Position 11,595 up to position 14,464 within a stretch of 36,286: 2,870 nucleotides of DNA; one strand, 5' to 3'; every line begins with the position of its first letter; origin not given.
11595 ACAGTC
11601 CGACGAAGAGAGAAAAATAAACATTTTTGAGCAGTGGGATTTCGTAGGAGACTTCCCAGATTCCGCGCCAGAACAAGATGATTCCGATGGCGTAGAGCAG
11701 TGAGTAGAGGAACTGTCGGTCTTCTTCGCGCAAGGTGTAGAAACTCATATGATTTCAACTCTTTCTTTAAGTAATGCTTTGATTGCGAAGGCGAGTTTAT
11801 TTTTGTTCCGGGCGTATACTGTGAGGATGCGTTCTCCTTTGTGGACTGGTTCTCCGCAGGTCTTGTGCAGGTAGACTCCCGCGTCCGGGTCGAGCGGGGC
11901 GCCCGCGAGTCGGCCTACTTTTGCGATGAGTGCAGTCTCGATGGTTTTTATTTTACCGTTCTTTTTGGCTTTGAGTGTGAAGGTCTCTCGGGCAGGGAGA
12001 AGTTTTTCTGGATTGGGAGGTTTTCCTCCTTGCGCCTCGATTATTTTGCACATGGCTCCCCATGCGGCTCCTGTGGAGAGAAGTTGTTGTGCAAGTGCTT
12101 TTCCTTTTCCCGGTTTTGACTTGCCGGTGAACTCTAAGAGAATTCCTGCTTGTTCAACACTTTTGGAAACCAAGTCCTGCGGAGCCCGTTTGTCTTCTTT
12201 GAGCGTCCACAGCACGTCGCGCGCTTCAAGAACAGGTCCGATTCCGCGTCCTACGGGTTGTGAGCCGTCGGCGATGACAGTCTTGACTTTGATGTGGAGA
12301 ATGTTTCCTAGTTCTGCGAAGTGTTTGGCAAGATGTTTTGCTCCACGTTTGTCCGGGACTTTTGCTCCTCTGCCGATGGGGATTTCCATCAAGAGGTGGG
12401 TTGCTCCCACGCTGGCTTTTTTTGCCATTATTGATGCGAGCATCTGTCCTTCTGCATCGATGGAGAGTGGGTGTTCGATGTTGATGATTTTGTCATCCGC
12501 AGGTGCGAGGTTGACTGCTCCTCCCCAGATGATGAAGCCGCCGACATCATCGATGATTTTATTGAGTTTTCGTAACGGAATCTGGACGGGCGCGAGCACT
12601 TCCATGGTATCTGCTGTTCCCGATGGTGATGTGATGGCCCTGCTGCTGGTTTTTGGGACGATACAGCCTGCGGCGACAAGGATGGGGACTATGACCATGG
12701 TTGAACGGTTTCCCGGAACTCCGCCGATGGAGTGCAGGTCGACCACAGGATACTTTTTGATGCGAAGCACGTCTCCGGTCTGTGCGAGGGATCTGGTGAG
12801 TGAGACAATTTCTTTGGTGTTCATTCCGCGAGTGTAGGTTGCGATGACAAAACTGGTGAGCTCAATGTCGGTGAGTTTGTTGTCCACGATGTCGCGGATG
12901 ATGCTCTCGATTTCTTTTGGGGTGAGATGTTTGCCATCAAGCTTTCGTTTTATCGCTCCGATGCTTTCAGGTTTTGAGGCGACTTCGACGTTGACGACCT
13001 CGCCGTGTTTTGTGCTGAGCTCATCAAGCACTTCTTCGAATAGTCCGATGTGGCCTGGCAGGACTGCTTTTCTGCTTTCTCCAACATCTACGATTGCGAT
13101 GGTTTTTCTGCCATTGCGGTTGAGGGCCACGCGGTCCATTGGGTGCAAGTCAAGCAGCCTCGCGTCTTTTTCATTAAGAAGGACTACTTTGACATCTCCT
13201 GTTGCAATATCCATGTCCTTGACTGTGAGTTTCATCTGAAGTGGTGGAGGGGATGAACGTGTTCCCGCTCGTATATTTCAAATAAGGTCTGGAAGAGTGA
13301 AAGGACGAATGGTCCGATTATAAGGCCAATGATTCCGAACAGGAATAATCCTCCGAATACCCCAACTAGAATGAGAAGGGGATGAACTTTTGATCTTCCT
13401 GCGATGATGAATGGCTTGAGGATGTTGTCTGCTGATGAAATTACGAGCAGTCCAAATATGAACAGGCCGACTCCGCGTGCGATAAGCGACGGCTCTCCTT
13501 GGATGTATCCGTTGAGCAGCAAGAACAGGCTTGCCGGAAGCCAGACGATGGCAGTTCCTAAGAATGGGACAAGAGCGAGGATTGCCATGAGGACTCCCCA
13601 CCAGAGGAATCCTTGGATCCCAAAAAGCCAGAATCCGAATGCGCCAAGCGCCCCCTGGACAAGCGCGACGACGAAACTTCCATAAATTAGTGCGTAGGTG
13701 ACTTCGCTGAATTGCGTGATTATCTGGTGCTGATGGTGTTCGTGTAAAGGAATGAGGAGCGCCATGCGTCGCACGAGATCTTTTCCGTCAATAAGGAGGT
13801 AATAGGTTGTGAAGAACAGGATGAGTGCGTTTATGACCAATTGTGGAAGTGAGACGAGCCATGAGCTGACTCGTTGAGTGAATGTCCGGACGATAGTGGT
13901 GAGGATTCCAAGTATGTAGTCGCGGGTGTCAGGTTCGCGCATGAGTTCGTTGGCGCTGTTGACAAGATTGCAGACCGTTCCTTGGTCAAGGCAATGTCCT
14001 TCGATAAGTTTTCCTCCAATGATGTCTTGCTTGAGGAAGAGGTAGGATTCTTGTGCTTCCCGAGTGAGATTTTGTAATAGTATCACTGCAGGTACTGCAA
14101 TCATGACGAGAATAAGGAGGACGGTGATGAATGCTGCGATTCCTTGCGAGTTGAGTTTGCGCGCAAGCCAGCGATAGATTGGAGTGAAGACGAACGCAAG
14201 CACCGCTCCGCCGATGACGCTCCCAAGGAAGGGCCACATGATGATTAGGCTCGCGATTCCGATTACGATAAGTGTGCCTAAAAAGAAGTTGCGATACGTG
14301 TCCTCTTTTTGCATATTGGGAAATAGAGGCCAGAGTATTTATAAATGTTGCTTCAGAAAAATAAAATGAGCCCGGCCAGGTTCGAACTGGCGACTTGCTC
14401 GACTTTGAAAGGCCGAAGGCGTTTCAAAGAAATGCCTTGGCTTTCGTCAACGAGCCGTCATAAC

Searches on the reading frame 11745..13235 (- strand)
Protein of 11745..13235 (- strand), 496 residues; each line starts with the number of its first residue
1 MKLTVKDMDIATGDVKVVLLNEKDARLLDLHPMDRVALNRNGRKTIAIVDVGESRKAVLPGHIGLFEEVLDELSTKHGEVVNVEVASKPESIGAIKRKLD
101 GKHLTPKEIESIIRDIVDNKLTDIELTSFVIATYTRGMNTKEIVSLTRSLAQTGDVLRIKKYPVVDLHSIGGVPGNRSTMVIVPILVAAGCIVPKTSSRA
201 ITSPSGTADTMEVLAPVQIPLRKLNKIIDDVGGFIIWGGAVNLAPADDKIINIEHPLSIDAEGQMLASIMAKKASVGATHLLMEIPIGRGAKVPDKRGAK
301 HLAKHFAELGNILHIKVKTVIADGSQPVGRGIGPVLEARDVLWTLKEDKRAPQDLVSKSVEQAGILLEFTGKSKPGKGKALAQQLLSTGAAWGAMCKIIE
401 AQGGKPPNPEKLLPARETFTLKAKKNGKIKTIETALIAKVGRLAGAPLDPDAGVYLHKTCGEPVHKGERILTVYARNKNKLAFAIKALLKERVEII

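Call 70: search_protein_families(library=pfam, proteins=[window:11745-13235:-], max_evalue=0.001)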
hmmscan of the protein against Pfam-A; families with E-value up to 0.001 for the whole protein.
window:11745-13235:- (496 aa): 3 families
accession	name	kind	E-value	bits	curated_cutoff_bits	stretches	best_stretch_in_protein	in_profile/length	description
PF02885.22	Glycos_trans_3N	-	2.4e-15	56.5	26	1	94-154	3-63/63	Glycosyl transferase family, helical bundle domain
PF07831.19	PYNP_C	-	1.6e-10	40.9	27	1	429-490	2-70/75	Pyrimidine nucleoside phosphorylase C-terminal domain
PF00591.27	Glycos_transf_3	-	3.3e-09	37.2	27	1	162-251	2-92/253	Glycosyl transferase family, a/b domain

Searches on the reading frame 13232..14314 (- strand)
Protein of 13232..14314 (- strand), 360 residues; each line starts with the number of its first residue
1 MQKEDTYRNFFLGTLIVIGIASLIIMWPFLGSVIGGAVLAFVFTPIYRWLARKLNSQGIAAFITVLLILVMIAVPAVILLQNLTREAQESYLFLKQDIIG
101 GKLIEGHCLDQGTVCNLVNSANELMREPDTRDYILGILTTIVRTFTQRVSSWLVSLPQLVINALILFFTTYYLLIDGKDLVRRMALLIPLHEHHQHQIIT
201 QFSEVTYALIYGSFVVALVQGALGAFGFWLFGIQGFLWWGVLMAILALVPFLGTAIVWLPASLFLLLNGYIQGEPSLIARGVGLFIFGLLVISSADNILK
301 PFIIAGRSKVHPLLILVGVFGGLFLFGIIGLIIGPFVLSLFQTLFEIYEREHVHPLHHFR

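Call 70: search_protein_families(library=pfam, proteins=[window:13232-14314:-], max_evalue=0.001)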
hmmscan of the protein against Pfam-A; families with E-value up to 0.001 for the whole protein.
window:13232-14314:- (360 aa): 1 family
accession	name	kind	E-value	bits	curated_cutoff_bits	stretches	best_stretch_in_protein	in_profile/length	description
PF01594.21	AI-2E_transport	-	1.6e-42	146.3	34.3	1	15-348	8-326/327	AI-2E family transporter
